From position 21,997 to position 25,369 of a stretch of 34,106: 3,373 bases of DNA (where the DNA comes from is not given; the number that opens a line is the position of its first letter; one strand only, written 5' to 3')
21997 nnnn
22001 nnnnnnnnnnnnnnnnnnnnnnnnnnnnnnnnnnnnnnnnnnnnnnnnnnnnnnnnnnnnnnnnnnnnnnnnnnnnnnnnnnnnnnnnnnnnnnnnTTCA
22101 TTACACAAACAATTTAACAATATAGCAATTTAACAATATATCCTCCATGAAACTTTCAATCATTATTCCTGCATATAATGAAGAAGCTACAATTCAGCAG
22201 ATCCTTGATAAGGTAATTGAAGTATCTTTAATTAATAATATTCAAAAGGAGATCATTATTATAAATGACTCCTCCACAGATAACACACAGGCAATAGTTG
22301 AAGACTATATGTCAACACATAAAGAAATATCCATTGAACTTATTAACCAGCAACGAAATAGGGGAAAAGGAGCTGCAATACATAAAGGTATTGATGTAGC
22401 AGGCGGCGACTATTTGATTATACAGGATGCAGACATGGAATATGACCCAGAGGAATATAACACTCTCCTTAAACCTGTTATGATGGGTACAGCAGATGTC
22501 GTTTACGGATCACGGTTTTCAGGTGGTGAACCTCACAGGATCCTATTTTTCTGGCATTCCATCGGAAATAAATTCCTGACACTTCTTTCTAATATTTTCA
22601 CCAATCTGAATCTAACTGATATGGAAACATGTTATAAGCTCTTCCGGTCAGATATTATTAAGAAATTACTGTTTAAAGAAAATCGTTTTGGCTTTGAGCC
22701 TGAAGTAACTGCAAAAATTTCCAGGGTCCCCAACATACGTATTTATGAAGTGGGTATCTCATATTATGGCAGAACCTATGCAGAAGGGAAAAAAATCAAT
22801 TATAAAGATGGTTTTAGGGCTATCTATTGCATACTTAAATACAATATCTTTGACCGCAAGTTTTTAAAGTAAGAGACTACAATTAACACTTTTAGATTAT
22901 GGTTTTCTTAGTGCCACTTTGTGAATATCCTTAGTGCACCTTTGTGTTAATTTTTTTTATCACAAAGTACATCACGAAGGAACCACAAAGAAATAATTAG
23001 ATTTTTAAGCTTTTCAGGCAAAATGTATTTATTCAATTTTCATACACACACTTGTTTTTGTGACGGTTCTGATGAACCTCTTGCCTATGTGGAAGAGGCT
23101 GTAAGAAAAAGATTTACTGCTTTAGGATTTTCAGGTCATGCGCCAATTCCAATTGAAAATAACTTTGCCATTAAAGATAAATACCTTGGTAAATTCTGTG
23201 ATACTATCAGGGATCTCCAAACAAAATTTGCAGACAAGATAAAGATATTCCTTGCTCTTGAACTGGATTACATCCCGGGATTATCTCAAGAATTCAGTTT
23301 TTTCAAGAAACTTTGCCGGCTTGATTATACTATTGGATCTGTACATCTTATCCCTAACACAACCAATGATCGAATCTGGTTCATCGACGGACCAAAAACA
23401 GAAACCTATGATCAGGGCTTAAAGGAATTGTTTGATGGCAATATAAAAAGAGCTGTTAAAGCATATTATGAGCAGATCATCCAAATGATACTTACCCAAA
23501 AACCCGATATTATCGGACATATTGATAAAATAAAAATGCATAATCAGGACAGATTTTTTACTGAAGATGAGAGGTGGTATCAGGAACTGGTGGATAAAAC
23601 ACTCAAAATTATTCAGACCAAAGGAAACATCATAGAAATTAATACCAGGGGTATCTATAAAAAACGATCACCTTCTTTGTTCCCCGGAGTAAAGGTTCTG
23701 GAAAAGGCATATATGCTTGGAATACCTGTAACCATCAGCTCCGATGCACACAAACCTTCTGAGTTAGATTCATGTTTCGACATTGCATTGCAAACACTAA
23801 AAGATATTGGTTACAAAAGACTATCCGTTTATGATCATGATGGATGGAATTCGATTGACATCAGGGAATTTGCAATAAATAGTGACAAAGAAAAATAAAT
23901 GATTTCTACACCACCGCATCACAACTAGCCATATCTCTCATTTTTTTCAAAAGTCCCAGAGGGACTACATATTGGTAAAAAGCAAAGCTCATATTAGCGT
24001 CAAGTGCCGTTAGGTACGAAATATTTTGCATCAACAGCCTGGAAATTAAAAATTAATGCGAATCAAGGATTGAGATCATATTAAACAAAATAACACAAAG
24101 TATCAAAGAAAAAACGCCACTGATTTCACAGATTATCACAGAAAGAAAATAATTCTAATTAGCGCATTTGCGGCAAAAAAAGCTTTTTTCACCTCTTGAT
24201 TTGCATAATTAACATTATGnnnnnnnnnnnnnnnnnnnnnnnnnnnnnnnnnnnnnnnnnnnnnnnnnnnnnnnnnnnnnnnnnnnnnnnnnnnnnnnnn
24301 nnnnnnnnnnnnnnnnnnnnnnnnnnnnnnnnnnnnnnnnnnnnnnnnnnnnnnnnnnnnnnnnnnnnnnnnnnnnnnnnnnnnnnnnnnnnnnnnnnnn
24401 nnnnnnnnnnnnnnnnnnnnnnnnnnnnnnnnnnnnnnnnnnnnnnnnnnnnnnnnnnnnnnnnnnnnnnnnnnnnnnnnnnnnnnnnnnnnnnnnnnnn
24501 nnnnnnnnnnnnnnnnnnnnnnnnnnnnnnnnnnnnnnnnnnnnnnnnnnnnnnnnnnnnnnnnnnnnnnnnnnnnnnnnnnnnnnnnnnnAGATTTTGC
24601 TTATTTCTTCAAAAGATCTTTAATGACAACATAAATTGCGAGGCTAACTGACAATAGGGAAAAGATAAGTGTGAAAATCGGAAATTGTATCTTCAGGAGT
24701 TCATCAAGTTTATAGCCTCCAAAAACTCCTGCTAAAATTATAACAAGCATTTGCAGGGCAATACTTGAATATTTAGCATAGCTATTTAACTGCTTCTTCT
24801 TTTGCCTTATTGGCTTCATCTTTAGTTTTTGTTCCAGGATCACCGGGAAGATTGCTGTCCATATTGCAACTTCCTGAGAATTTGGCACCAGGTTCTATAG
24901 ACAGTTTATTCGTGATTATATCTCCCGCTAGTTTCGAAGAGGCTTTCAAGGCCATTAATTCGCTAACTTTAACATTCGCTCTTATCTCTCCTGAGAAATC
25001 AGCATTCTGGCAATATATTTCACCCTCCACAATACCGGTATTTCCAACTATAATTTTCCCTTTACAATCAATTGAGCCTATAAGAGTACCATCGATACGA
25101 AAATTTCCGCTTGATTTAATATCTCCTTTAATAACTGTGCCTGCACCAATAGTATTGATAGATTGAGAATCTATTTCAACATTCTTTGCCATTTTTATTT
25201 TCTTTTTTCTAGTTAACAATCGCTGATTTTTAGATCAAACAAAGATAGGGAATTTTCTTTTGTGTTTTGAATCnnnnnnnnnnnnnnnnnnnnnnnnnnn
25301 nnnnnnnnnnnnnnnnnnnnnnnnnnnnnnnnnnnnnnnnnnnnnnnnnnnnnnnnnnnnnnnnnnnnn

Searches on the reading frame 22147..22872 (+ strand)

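Call 37: search_protein_families(library=pfam, proteins=[window:22147-22872:+])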
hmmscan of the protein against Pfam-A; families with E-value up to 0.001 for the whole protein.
window:22147-22872:+ (241 aa): 3 families
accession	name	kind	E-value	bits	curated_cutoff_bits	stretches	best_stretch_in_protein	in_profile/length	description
PF00535.33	Glycos_transf_2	-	4.6e-35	121.5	23.3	1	4-174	1-167/168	Glycosyl transferase family 2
PF10111.15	Glyco_tranf_2_2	-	1.7e-07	31.5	27.3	1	4-109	1-104/276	Glycosyltransferase like family 2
PF13641.12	Glyco_tranf_2_3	-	1.9e-06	28.5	27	1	3-103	3-103/230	Glycosyltransferase like family 2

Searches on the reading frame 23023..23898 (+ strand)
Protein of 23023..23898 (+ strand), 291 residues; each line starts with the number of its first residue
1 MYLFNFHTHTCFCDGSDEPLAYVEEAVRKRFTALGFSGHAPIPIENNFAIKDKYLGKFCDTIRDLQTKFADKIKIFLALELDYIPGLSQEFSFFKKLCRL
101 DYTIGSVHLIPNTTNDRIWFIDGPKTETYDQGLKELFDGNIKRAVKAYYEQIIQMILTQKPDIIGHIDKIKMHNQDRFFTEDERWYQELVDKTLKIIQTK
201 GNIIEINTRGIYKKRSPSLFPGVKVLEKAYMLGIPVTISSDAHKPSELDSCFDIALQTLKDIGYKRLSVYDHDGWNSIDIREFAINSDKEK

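Call 37: search_protein_families(library=pfam, proteins=[window:23023-23898:+])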
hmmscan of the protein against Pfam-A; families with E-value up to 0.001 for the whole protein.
window:23023-23898:+ (291 aa): 1 family
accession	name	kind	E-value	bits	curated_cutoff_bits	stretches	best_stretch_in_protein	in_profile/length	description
PF02811.25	PHP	-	3.3e-21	76.7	26.4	1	6-208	2-163/164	PHP domain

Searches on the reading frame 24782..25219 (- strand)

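Call 38: search_protein_families(library=pfam, proteins=[window:24782-25219:-])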
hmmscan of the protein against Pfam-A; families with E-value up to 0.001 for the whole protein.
window:24782-25219:- (145 aa): 1 family
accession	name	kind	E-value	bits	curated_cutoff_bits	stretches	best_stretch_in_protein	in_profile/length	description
PF04519.19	Bactofilin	-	1.4e-27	96.3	27.9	1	23-118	2-97/98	Polymer-forming cytoskeletal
